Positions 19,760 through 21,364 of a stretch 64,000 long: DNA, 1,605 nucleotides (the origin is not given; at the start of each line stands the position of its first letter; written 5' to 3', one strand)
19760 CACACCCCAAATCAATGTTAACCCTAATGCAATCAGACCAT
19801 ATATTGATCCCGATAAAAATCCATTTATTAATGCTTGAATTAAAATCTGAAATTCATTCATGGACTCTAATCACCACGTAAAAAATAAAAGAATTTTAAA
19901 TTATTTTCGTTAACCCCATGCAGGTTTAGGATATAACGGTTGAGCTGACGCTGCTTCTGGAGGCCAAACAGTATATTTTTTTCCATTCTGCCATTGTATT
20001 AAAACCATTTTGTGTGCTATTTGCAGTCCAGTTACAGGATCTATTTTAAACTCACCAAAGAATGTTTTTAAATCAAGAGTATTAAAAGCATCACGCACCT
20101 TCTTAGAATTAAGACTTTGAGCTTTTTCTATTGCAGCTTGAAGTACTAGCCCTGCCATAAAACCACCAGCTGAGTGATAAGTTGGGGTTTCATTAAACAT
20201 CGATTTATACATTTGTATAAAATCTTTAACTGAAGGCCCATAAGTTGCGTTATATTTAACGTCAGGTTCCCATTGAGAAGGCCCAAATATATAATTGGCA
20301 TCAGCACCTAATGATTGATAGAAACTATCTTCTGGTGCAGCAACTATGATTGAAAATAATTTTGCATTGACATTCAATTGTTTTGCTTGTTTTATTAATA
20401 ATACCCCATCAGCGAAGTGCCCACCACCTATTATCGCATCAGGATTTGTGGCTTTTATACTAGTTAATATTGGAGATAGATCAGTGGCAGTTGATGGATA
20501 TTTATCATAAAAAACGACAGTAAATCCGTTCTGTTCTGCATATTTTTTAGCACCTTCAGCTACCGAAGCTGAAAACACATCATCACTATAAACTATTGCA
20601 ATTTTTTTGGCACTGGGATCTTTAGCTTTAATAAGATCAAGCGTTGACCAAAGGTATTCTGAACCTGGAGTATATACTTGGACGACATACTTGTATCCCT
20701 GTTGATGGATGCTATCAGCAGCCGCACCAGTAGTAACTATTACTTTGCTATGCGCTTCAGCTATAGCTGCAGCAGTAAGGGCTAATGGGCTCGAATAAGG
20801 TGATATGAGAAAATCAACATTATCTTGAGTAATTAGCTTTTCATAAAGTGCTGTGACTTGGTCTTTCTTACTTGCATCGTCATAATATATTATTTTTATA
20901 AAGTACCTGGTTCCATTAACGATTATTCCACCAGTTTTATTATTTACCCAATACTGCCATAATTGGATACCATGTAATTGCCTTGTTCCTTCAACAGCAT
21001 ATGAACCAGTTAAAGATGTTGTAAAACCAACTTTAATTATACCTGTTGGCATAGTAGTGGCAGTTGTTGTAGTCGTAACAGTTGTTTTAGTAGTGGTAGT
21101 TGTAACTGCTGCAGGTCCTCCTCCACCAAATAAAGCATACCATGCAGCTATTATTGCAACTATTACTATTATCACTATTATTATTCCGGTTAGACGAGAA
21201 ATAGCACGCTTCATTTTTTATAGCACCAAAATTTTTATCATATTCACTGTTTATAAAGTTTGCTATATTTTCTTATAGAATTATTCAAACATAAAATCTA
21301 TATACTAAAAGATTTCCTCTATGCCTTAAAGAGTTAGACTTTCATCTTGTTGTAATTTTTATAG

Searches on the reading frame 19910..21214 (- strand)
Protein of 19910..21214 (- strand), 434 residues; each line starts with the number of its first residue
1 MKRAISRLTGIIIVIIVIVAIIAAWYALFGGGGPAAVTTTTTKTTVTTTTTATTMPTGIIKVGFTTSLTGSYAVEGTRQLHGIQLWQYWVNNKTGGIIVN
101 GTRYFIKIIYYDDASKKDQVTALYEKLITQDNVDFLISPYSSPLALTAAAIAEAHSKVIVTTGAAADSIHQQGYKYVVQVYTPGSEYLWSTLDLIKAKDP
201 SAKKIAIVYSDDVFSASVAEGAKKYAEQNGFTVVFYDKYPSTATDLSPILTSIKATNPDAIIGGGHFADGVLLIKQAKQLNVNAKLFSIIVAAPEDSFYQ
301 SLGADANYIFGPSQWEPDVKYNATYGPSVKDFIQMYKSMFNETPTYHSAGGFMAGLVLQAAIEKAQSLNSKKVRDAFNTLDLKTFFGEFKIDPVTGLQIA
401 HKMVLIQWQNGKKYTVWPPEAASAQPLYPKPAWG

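Call 86: search_protein_families(library=pfam, proteins=[window:19910-21214:-], max_evalue=0.0001)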
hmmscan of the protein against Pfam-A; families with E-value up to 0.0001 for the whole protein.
window:19910-21214:- (434 aa): 3 families
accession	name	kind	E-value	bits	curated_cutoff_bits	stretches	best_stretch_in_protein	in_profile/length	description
PF13458.12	Peripla_BP_6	-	2.4e-60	205.4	31.7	1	60-411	2-342/343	Periplasmic binding protein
PF13433.12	Peripla_BP_5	-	1.2e-15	58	27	1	60-418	1-347/363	Periplasmic binding protein domain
PF01094.35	ANF_receptor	-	1.4e-12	47.8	25.4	1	117-298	36-211/353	Receptor family ligand binding region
